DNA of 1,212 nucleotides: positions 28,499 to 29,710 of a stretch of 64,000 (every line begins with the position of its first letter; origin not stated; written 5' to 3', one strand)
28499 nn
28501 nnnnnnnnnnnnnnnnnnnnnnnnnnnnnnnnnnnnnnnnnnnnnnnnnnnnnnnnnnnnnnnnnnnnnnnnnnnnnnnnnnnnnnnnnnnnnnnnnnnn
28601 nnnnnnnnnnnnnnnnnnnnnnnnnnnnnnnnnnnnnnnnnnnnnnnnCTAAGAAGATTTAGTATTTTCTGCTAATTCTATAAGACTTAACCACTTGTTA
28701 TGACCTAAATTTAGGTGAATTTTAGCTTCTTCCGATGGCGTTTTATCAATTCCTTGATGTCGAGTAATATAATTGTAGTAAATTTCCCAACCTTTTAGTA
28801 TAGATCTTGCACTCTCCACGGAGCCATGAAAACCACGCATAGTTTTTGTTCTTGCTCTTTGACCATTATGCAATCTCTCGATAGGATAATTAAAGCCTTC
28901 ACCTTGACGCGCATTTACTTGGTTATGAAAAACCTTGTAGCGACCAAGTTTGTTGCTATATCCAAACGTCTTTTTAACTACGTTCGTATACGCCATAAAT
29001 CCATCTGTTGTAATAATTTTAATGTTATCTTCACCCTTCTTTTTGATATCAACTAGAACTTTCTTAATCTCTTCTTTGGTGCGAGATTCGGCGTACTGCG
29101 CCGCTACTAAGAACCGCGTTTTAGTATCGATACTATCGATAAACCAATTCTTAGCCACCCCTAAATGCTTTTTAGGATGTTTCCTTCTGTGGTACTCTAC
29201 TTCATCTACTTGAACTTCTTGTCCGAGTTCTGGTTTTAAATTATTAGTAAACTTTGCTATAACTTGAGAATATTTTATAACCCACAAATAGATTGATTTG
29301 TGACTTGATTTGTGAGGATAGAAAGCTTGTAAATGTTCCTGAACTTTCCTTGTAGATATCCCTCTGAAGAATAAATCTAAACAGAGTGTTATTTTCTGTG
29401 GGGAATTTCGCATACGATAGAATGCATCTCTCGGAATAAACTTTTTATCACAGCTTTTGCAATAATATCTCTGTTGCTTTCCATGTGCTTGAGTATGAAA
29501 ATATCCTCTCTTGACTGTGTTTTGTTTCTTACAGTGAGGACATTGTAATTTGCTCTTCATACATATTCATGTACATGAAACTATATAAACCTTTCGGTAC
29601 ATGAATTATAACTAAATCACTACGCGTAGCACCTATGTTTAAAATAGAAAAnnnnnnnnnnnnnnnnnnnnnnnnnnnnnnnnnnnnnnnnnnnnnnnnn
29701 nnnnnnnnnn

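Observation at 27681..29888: Freshly inserted IS1595-like element with a methyltransferase passenger gene, immediately downstream of tRNA-Tyr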

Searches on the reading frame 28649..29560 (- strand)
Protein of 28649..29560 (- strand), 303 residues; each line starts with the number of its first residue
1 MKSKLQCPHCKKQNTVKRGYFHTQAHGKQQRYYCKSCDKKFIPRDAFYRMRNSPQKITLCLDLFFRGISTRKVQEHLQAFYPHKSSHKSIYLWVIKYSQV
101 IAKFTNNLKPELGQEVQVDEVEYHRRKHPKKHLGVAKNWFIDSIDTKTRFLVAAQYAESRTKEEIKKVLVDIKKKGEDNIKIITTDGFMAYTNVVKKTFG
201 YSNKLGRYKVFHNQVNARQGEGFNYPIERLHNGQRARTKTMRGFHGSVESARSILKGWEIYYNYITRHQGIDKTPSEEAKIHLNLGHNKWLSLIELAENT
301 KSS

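Call 5: search_protein_families(library=pfam, proteins=[window:28649-29560:-], max_evalue=0.1)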
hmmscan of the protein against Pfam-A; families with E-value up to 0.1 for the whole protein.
window:28649-29560:- (303 aa): 10 families
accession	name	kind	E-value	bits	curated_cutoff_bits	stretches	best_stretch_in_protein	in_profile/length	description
PF13610.12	DDE_Tnp_IS240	-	4.4e-06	27.3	27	1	143-263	23-134/139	DDE domain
PF00872.24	Transposase_mut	-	1.6e-05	24.4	21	1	50-200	97-246/379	Transposase, Mutator family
PF01610.23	DDE_Tnp_ISL3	-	0.00033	21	23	1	118-200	3-75/240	Transposase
PF03050.20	DDE_Tnp_IS66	-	0.00039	20.4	23.1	1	75-196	28-143/284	Transposase IS66 family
PF02701.20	Zn_ribbon_Dof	-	0.00078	20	26.6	1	4-41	3-38/59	Dof domain, zinc finger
PF00665.32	rve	-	0.0036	18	32.6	1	131-200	22-82/102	Integrase core domain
PF23451.1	Zn_ribbon_PaaD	-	0.0088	16.1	27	1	3-41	13-49/53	PaaD zinc beta ribbon domain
PF13683.12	rve_3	-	0.015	15.5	26.5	1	226-273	18-64/67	Integrase core domain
PF03400.19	DDE_Tnp_IS1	-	0.069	13.9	24.1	0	137-219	20-98/131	IS1 transposase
PF25206.1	DUF7836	-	0.1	12.9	26.7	0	4-40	7-39/59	Domain of unknown function (DUF7836)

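Call 7: search_protein_families(library=ncbifam, proteins=[window:28649-29560:-], max_evalue=1)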
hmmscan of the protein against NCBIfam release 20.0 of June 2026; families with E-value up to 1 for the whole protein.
window:28649-29560:- (303 aa): 13 families
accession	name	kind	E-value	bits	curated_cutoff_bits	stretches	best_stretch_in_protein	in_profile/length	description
NF033587.1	transpos_IS6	equivalog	1.3e-20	73.9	125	1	47-264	1-200/202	IS6 family transposase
NF033558.1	transpos_IS1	equivalog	2.4e-14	53.8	100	1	7-219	1-191/199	IS1 family transposase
NF033543.2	transpos_IS256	equivalog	1e-10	41.2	150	1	55-201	63-208/338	IS256 family transposase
NF033577.2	transpos_IS481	equivalog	1.5e-07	31.2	224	1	113-277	129-282/284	IS481 family transposase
NF033550.5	transpos_ISL3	equivalog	6e-07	28.9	180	1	6-199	12-198/370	ISL3 family transposase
NF050000.1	IS1_IS1595_Zn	domain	5.1e-05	23.7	28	1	7-42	1-32/34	IS1/IS1595 family N-terminal zinc-binding domain-containing protein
NF041731.2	transpos_ISH6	equivalog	0.00034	19.5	240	1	30-195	87-248/414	ISH6 family transposase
NF048018.1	IS256_N_4Cys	domain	0.0007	20.2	27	1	6-41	1-31/31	transposase-like zinc-binding domain-containing protein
NF010736.0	PRK14138.1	equivalog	0.061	12.6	395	1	25-50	113-138/244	NAD-dependent deacetylase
TIGR02605.1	CxxC_CxxC_SSSS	subfamily_domain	0.1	12.7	31.3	0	3-17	25-39/52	FmdB family zinc ribbon protein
TIGR02159.1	PA_CoA_Oxy4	equivalog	0.19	12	108.15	1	2-41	103-140/146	1,2-phenylacetyl-CoA epoxidase subunit PaaD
NF041374.1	GDCCVxC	domain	0.23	11.7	40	1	3-45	1-38/58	GDCCVxC domain-containing (seleno)protein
NF041197.2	CxxC_Se_CxxC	equivalog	0.52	10.5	40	0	31-46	18-33/53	dual CXXC motif small (seleno)protein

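Call 11: find_homologous_proteins(query=window:28649-29560:-)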
Query window:28649-29560:- (303 aa): 985 proteins with E <= 0.001 among 1390 candidates; the best 120 are listed.
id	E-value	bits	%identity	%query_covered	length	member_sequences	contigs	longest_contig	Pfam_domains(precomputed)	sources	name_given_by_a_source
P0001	3.6e-205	698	100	100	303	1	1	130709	PF13610.13,PF00872.25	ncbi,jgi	-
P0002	4.0e-155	534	76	98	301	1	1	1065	PF13610.13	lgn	-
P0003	2.6e-143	495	72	97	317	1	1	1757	PF13610.13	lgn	-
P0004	3.2e-141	488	70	97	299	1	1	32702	PF13610.13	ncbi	-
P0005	6.8e-141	487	72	98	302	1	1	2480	PF03050.21,PF13610.13,PF00872.25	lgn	-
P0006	7.6e-141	487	72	98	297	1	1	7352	PF13610.13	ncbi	-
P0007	9.4e-140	483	72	96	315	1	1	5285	PF13610.13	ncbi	-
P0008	4.6e-139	481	73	97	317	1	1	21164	PF13610.13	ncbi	-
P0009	2.6e-136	472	70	98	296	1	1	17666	PF13610.13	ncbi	-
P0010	7.0e-135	467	71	98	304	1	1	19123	PF13610.13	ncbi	-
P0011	4.3e-128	445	66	97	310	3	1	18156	PF03811.18,PF13610.13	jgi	-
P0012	4.3e-127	442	67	99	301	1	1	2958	PF13610.13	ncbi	-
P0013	2.0e-126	439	64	98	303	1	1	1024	PF13610.13,PF00872.25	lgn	-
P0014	1.1e-125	437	64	96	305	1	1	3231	PF13610.13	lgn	-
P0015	1.5e-125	436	65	96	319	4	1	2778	PF25208.2,PF13610.13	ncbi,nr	ncbi:MAG: DDE-type integrase/transposase/recombinase [Candidatus Pacearchaeota archaeon]|nr:DDE-type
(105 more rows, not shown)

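Call 13: find_encoding_contigs(protein=P0001, flank=10000, max_places=4)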
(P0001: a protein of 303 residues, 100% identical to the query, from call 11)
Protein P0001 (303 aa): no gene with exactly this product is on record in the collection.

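Call 14: find_encoding_contigs(protein=P0004, flank=6000, max_places=4)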
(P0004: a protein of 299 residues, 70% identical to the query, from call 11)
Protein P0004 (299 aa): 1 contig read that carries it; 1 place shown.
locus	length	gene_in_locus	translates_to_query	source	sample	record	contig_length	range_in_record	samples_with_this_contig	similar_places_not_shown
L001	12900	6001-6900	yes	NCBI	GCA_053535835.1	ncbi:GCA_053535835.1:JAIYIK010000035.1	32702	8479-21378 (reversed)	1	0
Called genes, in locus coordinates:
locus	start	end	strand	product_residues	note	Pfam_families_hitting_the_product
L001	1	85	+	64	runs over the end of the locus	-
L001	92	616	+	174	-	PF13521:AAA_28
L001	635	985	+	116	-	-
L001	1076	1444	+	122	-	-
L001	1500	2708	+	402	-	PF12832:MFS_1_like, PF00083:Sugar_tr (faint), PF07690:MFS_1, PF12832:MFS_1_like, PF07690:MFS_1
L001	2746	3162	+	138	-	PF01951:Archease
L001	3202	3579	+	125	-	-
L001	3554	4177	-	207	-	PF07690:MFS_1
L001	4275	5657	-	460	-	-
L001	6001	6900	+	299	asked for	PF13610:DDE_Tnp_IS240 (weak)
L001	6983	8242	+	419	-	-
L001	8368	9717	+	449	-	PF00710:Asparaginase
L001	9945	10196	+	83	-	-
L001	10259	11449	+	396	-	PF01139:RtcB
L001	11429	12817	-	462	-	PF14528:LAGLIDADG_3 (faint)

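Call 15: find_encoding_contigs(protein=P0008, flank=6000, max_places=4)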
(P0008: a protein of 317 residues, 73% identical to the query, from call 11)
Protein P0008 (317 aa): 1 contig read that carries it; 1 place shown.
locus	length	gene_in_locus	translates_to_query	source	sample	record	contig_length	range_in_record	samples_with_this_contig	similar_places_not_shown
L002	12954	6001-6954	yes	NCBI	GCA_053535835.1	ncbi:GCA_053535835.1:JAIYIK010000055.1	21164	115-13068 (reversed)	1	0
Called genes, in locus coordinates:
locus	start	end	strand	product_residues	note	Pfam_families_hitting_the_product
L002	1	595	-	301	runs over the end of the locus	PF02540:NAD_synthase, PF03054:tRNA_Me_trans (faint)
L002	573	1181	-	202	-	PF00857:Isochorismatase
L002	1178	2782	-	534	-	PF17767:NAPRTase_N (faint), PF17956:NAPRTase_C (weak)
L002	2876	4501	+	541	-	PF00890:FAD_binding_2, PF01266:DAO (weak), PF07992:Pyr_redox_2 (faint), PF02910:Succ_DH_flav_C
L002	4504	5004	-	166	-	-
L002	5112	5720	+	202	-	PF00318:Ribosomal_S2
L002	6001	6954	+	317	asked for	PF13610:DDE_Tnp_IS240 (weak)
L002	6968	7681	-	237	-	PF01978:TrmB, PF03965:Penicillinase_R (faint)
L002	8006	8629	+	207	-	-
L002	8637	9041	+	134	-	-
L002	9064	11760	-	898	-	PF00690:Cation_ATPase_N, PF00122:E1-E2_ATPase, PF00702:Hydrolase, PF13246:Cation_ATPase, PF00689:Cation_ATPase_C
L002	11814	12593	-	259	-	PF09754:PAC2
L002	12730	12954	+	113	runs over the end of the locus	?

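Call 18: find_related_loci(query=window:28649-29560:-, collection=genome_contigs, flank=6000)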
Query window:28649-29560:- (303 aa) in genome_contigs; peptide patterns used: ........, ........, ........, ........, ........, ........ (x = any residue, [..] = any of these).
289 stretches matched a pattern; 28 encode a relative of the query (tblastn E <= 1e-3); 28 distinct loci.
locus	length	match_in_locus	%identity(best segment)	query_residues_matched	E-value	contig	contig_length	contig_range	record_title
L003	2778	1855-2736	65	7-298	4e-137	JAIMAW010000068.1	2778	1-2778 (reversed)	MAG: Candidatus Pacearchaeota archaeon isolate HOT.MB2.108 Contig73, whole genome shotgun sequence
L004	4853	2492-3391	60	1-297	1e-121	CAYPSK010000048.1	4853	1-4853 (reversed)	MAG TPA_asm: Candidatus Woesearchaeota archaeon isolate SRP178699_co1_447 genome assembly, contig: NODE_26239_length_485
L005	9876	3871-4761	61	4-297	1e-119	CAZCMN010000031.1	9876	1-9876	MAG TPA_asm: Candidatus Woesearchaeota archaeon isolate SRP178699_co1_138 genome assembly, contig: NODE_9477_length_9876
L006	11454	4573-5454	60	5-298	3e-119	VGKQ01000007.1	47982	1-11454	MAG: Candidatus Pacearchaeota archaeon isolate M_DeepCast_400m_m2_082 M_DeepCast_400m_m2_082_Ga0194112_10000732, whole g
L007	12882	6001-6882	60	7-297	7e-117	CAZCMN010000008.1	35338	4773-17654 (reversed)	MAG TPA_asm: Candidatus Woesearchaeota archaeon isolate SRP178699_co1_138 genome assembly, contig: NODE_1201_length_3533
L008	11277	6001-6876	59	4-291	2e-116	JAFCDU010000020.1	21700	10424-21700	Candidatus Pacearchaeota archaeon isolate Meg22_1012_Bin_115 Meg22_1012_Bin_115_scaffold_28037, whole genome shotgun seq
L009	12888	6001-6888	59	1-297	1e-115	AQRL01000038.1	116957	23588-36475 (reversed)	Nanoarchaeota archaeon SCGC AAA011-G17 A11G17DRAFT_contig_0_0.1_C, whole genome shotgun sequence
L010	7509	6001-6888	59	5-300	1e-113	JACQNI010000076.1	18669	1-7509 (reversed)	MAG: Candidatus Woesearchaeota archaeon isolate NC_groundwater_1251_Ag_S-0.1um_31_108 S_p1_S3_coassembly_k141_1995017, w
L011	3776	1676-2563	57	4-298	1e-112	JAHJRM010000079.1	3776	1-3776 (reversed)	MAG: Nanoarchaeota archaeon isolate OS_PC_MetaG.mb.152 OS_PC_MetaG.mb.152_k141_427980, whole genome shotgun sequence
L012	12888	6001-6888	55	1-298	4e-111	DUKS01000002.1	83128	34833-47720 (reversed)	MAG TPA_asm: Nanoarchaeota archaeon isolate UBA9640 contig_5072, whole genome shotgun sequence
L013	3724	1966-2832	55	4-298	1e-111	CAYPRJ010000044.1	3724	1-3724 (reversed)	MAG TPA_asm: Candidatus Woesearchaeota archaeon isolate SRP141376_co1_231 genome assembly, contig: NODE_38205_length_372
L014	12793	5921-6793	56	7-298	5e-109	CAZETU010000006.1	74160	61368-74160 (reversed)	MAG TPA_asm: Candidatus Woesearchaeota archaeon isolate binchicken_co243_217 genome assembly, contig: NODE_165_length_74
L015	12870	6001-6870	53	1-298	1e-106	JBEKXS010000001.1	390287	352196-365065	MAG: Candidatus Pacearchaeota archaeon isolate SPRUCE 657 SPRUCE_657_1, whole genome shotgun sequence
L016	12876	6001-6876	53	2-302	2e-106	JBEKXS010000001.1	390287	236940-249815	MAG: Candidatus Pacearchaeota archaeon isolate SPRUCE 657 SPRUCE_657_1, whole genome shotgun sequence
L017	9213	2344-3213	55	2-297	1e-106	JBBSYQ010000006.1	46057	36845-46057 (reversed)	MAG: Nanoarchaeota archaeon isolate H14-bin003_1 H14_bin003_1_000000000006, whole genome shotgun sequence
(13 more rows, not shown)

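Call 47: find_encoding_contigs(protein=P0006, flank=5000, max_places=2)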
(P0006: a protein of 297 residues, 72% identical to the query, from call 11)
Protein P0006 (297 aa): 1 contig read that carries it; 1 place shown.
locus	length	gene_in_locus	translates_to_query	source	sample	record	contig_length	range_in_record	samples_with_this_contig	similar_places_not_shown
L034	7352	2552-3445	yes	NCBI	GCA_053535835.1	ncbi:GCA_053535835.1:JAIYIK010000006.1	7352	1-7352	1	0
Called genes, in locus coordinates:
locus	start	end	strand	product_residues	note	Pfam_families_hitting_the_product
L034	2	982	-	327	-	?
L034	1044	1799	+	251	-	PF01978:TrmB, PF24217:DUF7436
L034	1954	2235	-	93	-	-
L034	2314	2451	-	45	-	-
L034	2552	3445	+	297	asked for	PF13610:DDE_Tnp_IS240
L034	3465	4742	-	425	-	-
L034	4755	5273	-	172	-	PF04073:tRNA_edit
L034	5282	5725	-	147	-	-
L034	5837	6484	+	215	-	-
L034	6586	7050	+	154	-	-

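Call 48: find_encoding_contigs(protein=P0010, flank=6000, max_places=2)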
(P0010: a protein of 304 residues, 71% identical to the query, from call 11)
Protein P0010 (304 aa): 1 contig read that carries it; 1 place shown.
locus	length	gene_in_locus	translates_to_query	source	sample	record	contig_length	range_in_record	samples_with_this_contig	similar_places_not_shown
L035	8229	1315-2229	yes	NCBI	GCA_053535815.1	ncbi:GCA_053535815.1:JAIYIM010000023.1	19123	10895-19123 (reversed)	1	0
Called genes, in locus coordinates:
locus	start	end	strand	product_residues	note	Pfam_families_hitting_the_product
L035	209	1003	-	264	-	PF20247:DUF6602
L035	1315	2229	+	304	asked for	PF13610:DDE_Tnp_IS240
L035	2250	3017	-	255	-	PF12146:Hydrolase_4 (weak), PF20408:Abhydrolase_11 (faint), PF12697:Abhydrolase_6 (weak)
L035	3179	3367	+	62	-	PF00584:SecE (weak)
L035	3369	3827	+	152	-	PF03439:Spt5-NGN, PF00467:KOW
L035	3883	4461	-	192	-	PF22014:DUF6932 (weak), PF01909:NTP_transf_2 (weak), PF18765:Polbeta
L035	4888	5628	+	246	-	PF03946:Ribosomal_L11_N, PF00298:Ribosomal_L11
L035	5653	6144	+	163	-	PF03703:bPH_2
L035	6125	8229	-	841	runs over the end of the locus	PF01411:tRNA-synt_2c, PF07973:tRNA_SAD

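Call 55: search_dna_similar(query=window:28649-29560:-, collection=plasmids, mode=protein, max_evalue=0.001, max_rows=25)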
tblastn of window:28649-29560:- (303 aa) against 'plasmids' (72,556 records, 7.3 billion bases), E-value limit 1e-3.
Records with a match: 18; places in all: 26; records where one place covers at least 80% of the query: 1.
Best place of each record, by identity: <60% 18.
By first word of the organism name: Clostridium 10; Pseudanabaena 3; Bacillus 2; Skermanella 1; Halobacterium 1; Acaryochloris 1.
By predicted mobility (MOB-suite, as given by PLSDB): mobilizable 10; non-mobilizable 6; conjugative 2.
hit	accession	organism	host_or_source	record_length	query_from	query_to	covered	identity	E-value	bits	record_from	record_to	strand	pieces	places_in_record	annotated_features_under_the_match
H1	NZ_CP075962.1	Clostridium perfringens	Feces, FP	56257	50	284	78%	25.0%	6e-5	52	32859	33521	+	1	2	IS6 family transposase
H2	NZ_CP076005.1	Clostridium perfringens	Meatballs, FP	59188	50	284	78%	25.0%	8e-5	52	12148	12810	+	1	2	IS6 family transposase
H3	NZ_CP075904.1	Clostridium perfringens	Pig feces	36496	50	291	80%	24.2%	3e-4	50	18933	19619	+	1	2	IS6-like element ISCpe7 family transposase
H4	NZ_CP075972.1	Clostridium perfringens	salmon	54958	50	291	80%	24.2%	3e-4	50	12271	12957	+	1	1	IS6-like element ISCpe7 family transposase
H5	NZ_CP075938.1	Clostridium perfringens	feces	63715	50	291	80%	24.2%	3e-4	50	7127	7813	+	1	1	IS6-like element ISCpe7 family transposase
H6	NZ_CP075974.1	Clostridium perfringens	Roast beef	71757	50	291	80%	24.2%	5e-4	49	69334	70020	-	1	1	IS6 family transposase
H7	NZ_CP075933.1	Clostridium perfringens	feces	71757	50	291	80%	24.2%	5e-4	49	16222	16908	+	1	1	IS6 family transposase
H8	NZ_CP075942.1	Clostridium perfringens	feces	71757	50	291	80%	24.2%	5e-4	49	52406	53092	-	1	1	IS6 family transposase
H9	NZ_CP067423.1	Skermanella sp. TT6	Homo sapiens,single cell,skin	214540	2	276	91%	21.1%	1e-3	48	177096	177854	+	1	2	IS6 family transposase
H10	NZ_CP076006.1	Clostridium perfringens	Meatballs, FP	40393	50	284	78%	24.1%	3e-4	50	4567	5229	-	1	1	IS6-like element ISCpe7 family transposase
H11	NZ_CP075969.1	Clostridium perfringens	Rabbit meat, FP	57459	50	284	78%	24.1%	3e-4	50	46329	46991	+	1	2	IS6-like element ISCpe7 family transposase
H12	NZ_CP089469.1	Halobacterium noricense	cell culture,sediment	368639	2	191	63%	24.8%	7e-4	49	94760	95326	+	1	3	IS1595 family transposase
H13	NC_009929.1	Acaryochloris marina MBIC11017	-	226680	5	143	46%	26.8%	7e-4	49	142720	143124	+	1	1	IS1 family transposase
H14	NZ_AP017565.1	Pseudanabaena sp. ABRG5-3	-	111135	5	126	40%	30.2%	1e-6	57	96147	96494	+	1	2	IS1 family transposase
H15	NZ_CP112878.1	Pseudanabaena galeata CCNP1313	-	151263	5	126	40%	29.4%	1e-4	51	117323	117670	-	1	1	IS1 family transposase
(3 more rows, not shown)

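Call 75: search_protein_families(library=ncbifam, alignment_id=A2, max_evalue=0.01)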
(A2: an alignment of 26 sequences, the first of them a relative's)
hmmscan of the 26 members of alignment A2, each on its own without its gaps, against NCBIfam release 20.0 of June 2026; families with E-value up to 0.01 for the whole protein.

A. member 1, P0001 (303 aa): 8 families
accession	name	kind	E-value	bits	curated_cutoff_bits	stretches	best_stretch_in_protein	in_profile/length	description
NF033587.1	transpos_IS6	equivalog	1.3e-20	73.9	125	1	47-264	1-200/202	IS6 family transposase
NF033558.1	transpos_IS1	equivalog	2.4e-14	53.8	100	1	7-219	1-191/199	IS1 family transposase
NF033543.2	transpos_IS256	equivalog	1e-10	41.2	150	1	55-201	63-208/338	IS256 family transposase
NF033577.2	transpos_IS481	equivalog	1.5e-07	31.2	224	1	113-277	129-282/284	IS481 family transposase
NF033550.5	transpos_ISL3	equivalog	6e-07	28.9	180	1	6-199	12-198/370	ISL3 family transposase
NF050000.1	IS1_IS1595_Zn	domain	5.1e-05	23.7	28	1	7-42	1-32/34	IS1/IS1595 family N-terminal zinc-binding domain-containing protein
NF041731.2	transpos_ISH6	equivalog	0.00034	19.5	240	1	30-195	87-248/414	ISH6 family transposase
NF048018.1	IS256_N_4Cys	domain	0.0007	20.2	27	1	6-41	1-31/31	transposase-like zinc-binding domain-containing protein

B. families by the number of members that match (of 26 scanned): 21 families
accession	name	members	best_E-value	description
NF033587.1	transpos_IS6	26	1.3e-23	IS6 family transposase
NF033543.2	transpos_IS256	26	1.7e-13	IS256 family transposase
NF033558.1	transpos_IS1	25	1.7e-15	IS1 family transposase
NF050000.1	IS1_IS1595_Zn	25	5.1e-08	IS1/IS1595 family N-terminal zinc-binding domain-containing protein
NF033550.5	transpos_ISL3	24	7.3e-09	ISL3 family transposase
NF048018.1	IS256_N_4Cys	23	4e-06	transposase-like zinc-binding domain-containing protein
NF041731.2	transpos_ISH6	21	1.5e-06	ISH6 family transposase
NF033577.2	transpos_IS481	9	8.8e-15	IS481 family transposase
NF033547.1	transpos_IS1595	8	1.3e-07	IS1595 family transposase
NF033517.1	transpos_IS66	4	3e-06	IS66 family transposase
NF048019.1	IS256_Zn_var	3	0.0015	IS256 family transposase, variant Zn-binding type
NF047912.1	ECs_2282_CxxC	2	9.4e-05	ECs_2282 family putative zinc-binding protein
NF011481.0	PRK14890.1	2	0.0017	putative Zn-ribbon RNA-binding protein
TIGR01640.1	F_box_assoc_1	1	0.0014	F-box family protein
NF047359.1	CptIN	1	0.0015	type III toxin-antitoxin system CptIN family toxin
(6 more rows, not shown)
